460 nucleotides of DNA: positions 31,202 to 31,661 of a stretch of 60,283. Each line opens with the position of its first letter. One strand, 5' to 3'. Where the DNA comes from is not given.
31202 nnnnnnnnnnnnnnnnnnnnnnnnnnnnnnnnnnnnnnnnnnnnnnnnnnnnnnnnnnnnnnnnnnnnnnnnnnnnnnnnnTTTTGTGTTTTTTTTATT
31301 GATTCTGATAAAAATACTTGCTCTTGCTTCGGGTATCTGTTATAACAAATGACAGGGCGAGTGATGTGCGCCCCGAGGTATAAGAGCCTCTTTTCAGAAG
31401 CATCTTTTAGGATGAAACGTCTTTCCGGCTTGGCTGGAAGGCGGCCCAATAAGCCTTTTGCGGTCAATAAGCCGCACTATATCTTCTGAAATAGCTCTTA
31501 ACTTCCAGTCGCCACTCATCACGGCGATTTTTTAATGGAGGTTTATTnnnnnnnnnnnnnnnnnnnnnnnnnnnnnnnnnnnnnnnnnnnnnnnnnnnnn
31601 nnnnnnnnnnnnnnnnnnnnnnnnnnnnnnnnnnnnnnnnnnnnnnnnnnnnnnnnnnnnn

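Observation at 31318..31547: Four-copy ~185-nt structured leader RNA with compensatory base changes, competing CUUCCAGC boxes and a terminator (copy A; family description)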

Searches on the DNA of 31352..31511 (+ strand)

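Call 28: build_rna_model(alignment_id=A4, structure=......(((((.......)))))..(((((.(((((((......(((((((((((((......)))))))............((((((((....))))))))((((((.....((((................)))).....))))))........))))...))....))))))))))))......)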
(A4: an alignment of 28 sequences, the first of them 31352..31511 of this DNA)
Model R1 built from alignment A4 (28 sequences, 187 columns); structure: as given.
model positions 161; base pairs 48; branch points 3; effective number of sequences 1.94; information 0.59 bits per position. Calibrated on 0.2 Mb of random sequence (short: E-values are rough).
structure used (alignment columns):
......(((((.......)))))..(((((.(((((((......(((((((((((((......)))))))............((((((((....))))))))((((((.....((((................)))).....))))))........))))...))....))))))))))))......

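Call 29: search_with_rna_model(model_id=R1, sources=[window, L001, L002, L003, L004, L005, L006, L007, L008, L009, L010, L011, L012, L013, L014, L015, L016, L017, L018, L019, L020, L021, L022, L023, L024, L025], max_evalue=1, make_alignment=true)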
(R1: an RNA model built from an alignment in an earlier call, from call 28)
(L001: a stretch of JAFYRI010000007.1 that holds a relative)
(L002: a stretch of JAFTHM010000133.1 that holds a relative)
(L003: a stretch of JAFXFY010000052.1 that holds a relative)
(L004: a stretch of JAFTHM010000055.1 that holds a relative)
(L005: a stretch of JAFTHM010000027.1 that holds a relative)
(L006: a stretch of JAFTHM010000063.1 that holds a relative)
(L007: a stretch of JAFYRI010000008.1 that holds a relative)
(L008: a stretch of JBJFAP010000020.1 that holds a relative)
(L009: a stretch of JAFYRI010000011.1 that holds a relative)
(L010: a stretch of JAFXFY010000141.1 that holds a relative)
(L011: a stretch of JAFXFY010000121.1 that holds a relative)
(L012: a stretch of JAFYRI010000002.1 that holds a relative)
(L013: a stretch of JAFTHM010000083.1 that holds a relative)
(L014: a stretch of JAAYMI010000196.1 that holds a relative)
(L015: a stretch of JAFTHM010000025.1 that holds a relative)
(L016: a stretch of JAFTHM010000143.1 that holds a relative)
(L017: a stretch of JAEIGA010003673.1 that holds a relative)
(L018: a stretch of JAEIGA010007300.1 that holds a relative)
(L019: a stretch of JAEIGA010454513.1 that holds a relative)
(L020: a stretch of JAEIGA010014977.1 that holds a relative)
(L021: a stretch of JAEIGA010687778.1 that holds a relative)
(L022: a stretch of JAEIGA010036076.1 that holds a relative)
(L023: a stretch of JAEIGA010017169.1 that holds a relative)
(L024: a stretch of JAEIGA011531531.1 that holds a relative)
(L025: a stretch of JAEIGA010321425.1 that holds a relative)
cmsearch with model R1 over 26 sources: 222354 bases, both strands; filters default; matches with E-value up to 1: 35.
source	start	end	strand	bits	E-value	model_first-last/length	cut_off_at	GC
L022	4504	4665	+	170.8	1.5e-45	1-161/161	no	0.43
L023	5790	5951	-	168.4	7.1e-45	1-161/161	no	0.4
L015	5977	6135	-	168.2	8e-45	1-161/161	no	0.42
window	47439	47600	-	165.4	5.1e-44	1-161/161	no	0.4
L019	1840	1998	+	164.9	6.8e-44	1-161/161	no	0.43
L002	248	409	-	164.4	9.3e-44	1-161/161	no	0.39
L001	382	542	-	164.3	1e-43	1-161/161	no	0.4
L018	840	1000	-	163.7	1.5e-43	1-161/161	no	0.43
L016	5577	5737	-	163.7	1.5e-43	1-161/161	no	0.39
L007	1027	1187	+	162.7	2.9e-43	1-161/161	no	0.39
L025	141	301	-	159.9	1.8e-42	1-161/161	no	0.37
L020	9726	9891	+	159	3.1e-42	1-161/161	no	0.43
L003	1996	2155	-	158.6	3.9e-42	1-161/161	no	0.43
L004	7273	7431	-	154.1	7.2e-41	1-161/161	no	0.4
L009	1841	1999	-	147.1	6.6e-39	1-161/161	no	0.41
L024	871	1029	-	145.3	2.1e-38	1-161/161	no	0.43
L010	6540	6703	-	144.1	4.7e-38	1-161/161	no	0.48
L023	1242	1403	+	143.7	5.8e-38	1-161/161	no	0.47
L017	218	380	-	143.6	6.2e-38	1-161/161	no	0.44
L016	421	584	+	143.1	8.7e-38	1-161/161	no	0.49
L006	7781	7944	+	142.9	1e-37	1-161/161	no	0.48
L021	665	833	-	141.3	2.8e-37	1-161/161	no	0.41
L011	698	864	-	132.8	6.9e-35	1-161/161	no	0.43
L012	1078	1251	-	124.6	1.3e-32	1-161/161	no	0.47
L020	3323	3489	-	119.3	3.9e-31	1-161/161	no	0.49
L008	2544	2701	+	118.8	5.6e-31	1-161/161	no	0.47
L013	165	331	+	118.7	5.9e-31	1-161/161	no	0.49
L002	6543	6713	+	114.5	9.1e-30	1-161/161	no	0.41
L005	502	677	+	111.5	6.3e-29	1-161/161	no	0.46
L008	82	258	-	77.2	2.4e-19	1-161/161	no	0.46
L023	1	41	-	25.5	7.2e-05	1-42/161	3'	0.37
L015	813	914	-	13.4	0.18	42-141/161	no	0.41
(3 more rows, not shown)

Alignment A5: 35 matches aligned to the model, 209 columns, each read 5' to 3' on its own strand. Consensus structure (alignment columns), stored with it:
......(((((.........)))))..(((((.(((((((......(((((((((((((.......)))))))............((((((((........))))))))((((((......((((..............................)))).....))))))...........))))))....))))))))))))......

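Call 46: search_with_rna_model(model_id=R1, sources=[L026, L027, L028, L029, L030, L031, L032, L033, L034], max_evalue=1, show_alignments=3)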
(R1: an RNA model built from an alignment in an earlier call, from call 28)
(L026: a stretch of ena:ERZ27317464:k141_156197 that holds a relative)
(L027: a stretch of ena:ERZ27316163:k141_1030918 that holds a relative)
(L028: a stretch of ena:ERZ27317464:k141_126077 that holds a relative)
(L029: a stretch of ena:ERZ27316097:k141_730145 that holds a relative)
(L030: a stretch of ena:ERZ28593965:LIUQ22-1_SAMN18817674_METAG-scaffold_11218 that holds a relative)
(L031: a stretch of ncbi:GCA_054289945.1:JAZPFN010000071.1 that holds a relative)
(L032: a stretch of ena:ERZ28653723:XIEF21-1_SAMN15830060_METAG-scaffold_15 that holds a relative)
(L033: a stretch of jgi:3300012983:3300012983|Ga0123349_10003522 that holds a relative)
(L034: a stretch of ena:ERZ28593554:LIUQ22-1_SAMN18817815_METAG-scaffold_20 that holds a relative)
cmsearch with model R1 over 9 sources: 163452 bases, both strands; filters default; matches with E-value up to 1: 11.
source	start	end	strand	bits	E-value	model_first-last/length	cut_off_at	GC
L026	3485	3646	-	164.4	6.9e-44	1-161/161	no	0.39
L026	9780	9950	+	114.5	6.7e-30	1-161/161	no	0.41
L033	3921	4098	+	113.8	1e-29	1-161/161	no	0.45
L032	9791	9953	+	102.3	1.7e-26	1-161/161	no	0.46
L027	14804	14968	+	100.9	4.3e-26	1-161/161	no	0.4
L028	9774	9949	+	98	2.7e-25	1-161/161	no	0.43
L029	9774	9949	+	98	2.7e-25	1-161/161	no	0.43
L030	2053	2228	+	96.6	6.7e-25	1-161/161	no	0.43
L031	5386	5570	+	93.8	4.1e-24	1-161/161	no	0.41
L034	9797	9961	+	77.4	1.6e-19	1-161/161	no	0.42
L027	7523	7695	-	26.3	3.3e-05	1-161/161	no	0.43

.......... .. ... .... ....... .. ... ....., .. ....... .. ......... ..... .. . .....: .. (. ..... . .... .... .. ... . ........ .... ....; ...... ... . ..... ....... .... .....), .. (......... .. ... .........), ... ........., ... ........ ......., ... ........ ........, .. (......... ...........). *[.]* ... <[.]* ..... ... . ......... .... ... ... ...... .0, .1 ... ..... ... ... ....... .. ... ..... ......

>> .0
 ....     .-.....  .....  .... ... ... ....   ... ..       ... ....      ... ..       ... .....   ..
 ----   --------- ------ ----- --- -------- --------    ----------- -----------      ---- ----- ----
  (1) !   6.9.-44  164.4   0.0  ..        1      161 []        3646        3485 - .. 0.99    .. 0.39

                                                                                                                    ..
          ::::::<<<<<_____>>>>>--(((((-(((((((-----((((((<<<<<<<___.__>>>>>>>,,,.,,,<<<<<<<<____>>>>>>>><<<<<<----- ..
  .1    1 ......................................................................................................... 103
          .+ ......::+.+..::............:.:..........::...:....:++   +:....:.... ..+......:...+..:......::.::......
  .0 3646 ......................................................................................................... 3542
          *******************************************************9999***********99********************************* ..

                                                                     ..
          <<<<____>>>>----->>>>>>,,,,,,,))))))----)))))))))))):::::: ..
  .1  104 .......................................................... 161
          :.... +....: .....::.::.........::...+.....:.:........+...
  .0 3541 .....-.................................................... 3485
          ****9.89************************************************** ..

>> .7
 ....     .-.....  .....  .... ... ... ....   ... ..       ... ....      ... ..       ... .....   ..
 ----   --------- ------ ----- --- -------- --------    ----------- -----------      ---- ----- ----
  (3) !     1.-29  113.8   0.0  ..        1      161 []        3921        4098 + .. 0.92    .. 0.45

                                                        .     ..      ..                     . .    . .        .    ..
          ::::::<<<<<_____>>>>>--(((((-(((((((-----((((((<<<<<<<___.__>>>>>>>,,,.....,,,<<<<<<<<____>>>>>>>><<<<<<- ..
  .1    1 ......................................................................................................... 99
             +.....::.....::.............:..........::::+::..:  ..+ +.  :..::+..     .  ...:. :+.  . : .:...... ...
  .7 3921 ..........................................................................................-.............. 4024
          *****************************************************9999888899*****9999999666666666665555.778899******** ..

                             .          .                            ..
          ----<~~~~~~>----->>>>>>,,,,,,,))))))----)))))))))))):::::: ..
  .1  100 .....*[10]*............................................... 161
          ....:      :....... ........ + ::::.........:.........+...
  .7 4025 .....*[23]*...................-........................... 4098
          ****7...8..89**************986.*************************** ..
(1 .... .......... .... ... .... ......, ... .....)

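Call 47: search_with_rna_model(model_id=R1, source=L027, start=7000, end=10100, filters=off, max_evalue=10, show_alignments=3)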
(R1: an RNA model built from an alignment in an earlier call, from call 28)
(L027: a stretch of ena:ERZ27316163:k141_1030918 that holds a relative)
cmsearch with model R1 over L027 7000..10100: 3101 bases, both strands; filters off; matches with E-value up to 10: 16.
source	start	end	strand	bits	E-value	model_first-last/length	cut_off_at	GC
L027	7523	7695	-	26.3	6.3e-07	1-161/161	no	0.43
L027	7327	7452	-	7.2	0.13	1-161/161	no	0.31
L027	9806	9868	+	4.1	1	1-161/161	no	0.25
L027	9656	9722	-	2.1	3.8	1-161/161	no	0.37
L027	7852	7889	+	1.8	4.4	1-161/161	no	0.32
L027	9113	9152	-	1.6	4.9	1-161/161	no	0.55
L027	7878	7903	-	1.6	5.1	97-122/161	no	0.15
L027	7044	7062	-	1.5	5.4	103-120/161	no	0.11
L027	8052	8148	+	1.2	6.4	1-161/161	no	0.53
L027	7627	7688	+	1.2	6.4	1-161/161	no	0.39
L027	7943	7973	+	1.2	6.5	96-123/161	no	0.23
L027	8814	8863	-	1.1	7.1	1-161/161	no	0.4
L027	8435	8505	-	0.7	9.1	1-161/161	no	0.37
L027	8661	8707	-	0.7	9.1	1-161/161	no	0.47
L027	8438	8491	+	0.6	9.6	1-161/161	no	0.33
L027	7003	7066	+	0.6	9.7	1-161/161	no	0.2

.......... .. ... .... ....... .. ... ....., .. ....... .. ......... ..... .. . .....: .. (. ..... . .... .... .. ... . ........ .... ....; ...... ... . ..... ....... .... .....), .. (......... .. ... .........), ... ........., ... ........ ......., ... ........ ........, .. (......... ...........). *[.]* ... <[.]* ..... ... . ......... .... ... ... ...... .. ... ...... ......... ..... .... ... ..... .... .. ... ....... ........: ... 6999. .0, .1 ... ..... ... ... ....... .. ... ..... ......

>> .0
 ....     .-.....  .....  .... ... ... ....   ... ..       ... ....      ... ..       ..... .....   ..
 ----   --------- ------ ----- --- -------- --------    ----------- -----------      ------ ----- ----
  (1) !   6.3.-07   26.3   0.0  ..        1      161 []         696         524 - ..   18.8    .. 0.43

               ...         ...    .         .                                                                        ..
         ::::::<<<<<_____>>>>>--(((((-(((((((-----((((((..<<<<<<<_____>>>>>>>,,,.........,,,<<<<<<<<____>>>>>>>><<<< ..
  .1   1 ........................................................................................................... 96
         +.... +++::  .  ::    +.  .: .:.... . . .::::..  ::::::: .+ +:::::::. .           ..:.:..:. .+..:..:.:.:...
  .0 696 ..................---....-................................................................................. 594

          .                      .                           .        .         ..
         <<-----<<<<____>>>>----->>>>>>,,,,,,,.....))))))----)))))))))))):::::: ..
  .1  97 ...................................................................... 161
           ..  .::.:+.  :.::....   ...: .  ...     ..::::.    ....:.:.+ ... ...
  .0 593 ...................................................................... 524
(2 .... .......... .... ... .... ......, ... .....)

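Call 48: search_with_rna_model(model_id=R1, source=L031, start=9400, end=10100, filters=off, max_evalue=10, show_alignments=2)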
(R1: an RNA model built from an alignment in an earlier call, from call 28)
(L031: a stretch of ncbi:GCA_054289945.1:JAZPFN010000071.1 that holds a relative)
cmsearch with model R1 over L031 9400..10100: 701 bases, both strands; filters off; matches with E-value up to 10: 10.
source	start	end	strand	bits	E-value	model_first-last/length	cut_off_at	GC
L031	9783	9955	+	22.4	1.7e-06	1-161/161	no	0.45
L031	9557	9634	+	9.1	0.0094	1-161/161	no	0.26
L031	9925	10043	-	4.1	0.22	1-161/161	no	0.35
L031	9555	9603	-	3.5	0.33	1-161/161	no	0.27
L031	9889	9922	-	2.3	0.72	93-126/161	no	0.53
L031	9710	9825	-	0.5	2.4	42-140/161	no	0.32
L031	9613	9639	-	-0.3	3.8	96-123/161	no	0.3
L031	9453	9485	+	-0.7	5.2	1-161/161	no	0.39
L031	9831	9868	-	-0.8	5.3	1-161/161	no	0.32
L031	9710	9740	+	-1.7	9.6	1-161/161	no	0.16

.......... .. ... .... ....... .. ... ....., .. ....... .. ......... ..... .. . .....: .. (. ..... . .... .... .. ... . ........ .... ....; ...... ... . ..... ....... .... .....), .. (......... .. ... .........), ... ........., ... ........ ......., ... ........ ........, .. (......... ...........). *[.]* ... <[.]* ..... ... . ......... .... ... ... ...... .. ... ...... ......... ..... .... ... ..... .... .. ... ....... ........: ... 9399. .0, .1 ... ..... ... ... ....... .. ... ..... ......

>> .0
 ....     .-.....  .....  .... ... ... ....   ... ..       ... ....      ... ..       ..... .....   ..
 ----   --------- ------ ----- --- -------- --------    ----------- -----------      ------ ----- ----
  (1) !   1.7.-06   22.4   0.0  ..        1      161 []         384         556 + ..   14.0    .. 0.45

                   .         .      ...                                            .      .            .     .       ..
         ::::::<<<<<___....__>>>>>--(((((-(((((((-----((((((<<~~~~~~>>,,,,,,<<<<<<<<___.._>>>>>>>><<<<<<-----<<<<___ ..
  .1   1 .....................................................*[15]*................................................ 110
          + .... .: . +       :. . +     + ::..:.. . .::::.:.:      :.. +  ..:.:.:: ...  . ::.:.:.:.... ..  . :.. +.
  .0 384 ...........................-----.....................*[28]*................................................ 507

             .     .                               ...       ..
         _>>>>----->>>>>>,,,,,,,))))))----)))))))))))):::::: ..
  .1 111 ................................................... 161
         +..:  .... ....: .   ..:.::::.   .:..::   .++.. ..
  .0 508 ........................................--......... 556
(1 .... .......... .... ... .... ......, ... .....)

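Call 57: search_with_rna_model(model_id=R1, sources=[L035, L036, L037, L038], max_evalue=10)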
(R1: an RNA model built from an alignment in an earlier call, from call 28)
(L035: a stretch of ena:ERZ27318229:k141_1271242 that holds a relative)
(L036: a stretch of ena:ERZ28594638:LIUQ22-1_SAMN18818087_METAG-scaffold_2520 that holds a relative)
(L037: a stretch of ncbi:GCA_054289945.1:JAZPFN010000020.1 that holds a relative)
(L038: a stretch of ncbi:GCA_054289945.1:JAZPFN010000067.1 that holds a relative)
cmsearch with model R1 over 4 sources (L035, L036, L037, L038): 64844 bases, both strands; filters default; matches with E-value up to 10: 5.
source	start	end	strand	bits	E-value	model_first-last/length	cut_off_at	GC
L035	5544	5726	+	104.4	1.7e-27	1-161/161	no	0.42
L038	9347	9525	+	75.9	1.7e-19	1-161/161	no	0.44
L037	9784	9949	+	66.4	7.5e-17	1-161/161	no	0.4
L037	6726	6821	-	11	0.24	42-139/161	no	0.47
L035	18122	18216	-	7.2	2.9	44-137/161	no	0.32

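Call 73: search_with_rna_model(model_id=R1, sources=[window, L001, L002, L003, L004, L005, L006, L007, L008, L009, L010, L011, L012, L013, L015, L016, L017, L018, L019, L020, L021, L022, L024, L025, L026, L027, L028, L030, L031, L032, L033, L034, L035, L037, L038], max_evalue=1e-10, make_alignment=true)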
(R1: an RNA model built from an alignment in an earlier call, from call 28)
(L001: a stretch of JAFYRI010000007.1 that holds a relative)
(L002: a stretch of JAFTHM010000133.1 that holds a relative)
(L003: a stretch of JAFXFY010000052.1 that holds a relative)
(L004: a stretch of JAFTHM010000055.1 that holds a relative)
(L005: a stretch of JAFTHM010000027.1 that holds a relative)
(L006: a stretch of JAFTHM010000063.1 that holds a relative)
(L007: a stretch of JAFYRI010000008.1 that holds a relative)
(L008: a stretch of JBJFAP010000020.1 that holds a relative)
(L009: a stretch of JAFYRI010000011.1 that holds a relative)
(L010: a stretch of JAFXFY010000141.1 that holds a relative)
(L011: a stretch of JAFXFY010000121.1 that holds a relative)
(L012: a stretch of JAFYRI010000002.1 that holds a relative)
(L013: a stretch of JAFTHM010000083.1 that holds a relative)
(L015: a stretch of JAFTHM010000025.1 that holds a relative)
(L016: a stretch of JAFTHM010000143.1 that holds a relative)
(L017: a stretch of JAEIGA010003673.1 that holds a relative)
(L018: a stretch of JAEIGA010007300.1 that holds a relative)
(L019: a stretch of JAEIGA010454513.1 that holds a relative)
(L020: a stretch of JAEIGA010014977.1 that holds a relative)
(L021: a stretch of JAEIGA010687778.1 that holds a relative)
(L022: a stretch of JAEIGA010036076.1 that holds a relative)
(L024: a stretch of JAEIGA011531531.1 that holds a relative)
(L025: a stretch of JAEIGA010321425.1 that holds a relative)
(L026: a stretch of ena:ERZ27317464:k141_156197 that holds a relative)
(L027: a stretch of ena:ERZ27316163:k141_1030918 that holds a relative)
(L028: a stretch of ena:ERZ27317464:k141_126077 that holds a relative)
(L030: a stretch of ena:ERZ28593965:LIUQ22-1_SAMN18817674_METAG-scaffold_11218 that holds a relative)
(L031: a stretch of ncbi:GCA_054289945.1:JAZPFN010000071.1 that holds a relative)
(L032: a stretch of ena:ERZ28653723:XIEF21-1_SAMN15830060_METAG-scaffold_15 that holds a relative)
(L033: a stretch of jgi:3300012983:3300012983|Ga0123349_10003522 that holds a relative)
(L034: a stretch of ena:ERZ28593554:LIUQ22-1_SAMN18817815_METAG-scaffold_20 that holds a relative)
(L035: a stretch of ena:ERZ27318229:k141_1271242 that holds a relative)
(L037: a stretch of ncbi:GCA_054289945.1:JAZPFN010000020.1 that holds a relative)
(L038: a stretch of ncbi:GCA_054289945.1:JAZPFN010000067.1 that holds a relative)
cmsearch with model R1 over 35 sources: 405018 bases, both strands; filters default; matches with E-value up to 1e-10: 43.
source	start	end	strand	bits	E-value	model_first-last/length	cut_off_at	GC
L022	4504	4665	+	170.8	2.8e-45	1-161/161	no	0.43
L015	5977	6135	-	168.2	1.5e-44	1-161/161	no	0.42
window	47439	47600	-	165.4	9.2e-44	1-161/161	no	0.4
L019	1840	1998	+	164.9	1.2e-43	1-161/161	no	0.43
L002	248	409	-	164.4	1.7e-43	1-161/161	no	0.39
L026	3485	3646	-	164.4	1.7e-43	1-161/161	no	0.39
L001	382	542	-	164.3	1.8e-43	1-161/161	no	0.4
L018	840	1000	-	163.7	2.7e-43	1-161/161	no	0.43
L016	5577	5737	-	163.7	2.8e-43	1-161/161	no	0.39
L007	1027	1187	+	162.7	5.2e-43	1-161/161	no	0.39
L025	141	301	-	159.9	3.2e-42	1-161/161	no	0.37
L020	9726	9891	+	159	5.7e-42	1-161/161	no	0.43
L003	1996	2155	-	158.6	7.2e-42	1-161/161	no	0.43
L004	7273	7431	-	154.1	1.3e-40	1-161/161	no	0.4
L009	1841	1999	-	147.1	1.2e-38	1-161/161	no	0.41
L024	871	1029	-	145.3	3.8e-38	1-161/161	no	0.43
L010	6540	6703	-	144.1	8.5e-38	1-161/161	no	0.48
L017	218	380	-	143.6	1.1e-37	1-161/161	no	0.44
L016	421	584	+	143.1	1.6e-37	1-161/161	no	0.49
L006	7781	7944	+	142.9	1.8e-37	1-161/161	no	0.48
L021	665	833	-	141.3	5.1e-37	1-161/161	no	0.41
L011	698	864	-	132.8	1.2e-34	1-161/161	no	0.43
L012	1078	1251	-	124.6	2.3e-32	1-161/161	no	0.47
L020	3323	3489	-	119.3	7.1e-31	1-161/161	no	0.49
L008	2544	2701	+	118.8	1e-30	1-161/161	no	0.47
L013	165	331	+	118.7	1.1e-30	1-161/161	no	0.49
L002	6543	6713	+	114.5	1.7e-29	1-161/161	no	0.41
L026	9780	9950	+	114.5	1.7e-29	1-161/161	no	0.41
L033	3921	4098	+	113.8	2.5e-29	1-161/161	no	0.45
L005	502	677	+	111.5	1.2e-28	1-161/161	no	0.46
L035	5544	5726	+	104.4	1.1e-26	1-161/161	no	0.42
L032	9791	9953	+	102.3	4.1e-26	1-161/161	no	0.46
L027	14804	14968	+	100.9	1.1e-25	1-161/161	no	0.4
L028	9774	9949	+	98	6.7e-25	1-161/161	no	0.43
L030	2053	2228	+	96.6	1.7e-24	1-161/161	no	0.43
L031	5386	5570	+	93.8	1e-23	1-161/161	no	0.41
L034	9797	9961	+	77.4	3.8e-19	1-161/161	no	0.42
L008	82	258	-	77.2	4.4e-19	1-161/161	no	0.46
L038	9347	9525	+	75.9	1.1e-18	1-161/161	no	0.44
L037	9784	9949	+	66.4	4.7e-16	1-161/161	no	0.4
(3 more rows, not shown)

Alignment A6: 43 matches aligned to the model, 231 columns, each read 5' to 3' on its own strand. Consensus structure (alignment columns), stored with it:
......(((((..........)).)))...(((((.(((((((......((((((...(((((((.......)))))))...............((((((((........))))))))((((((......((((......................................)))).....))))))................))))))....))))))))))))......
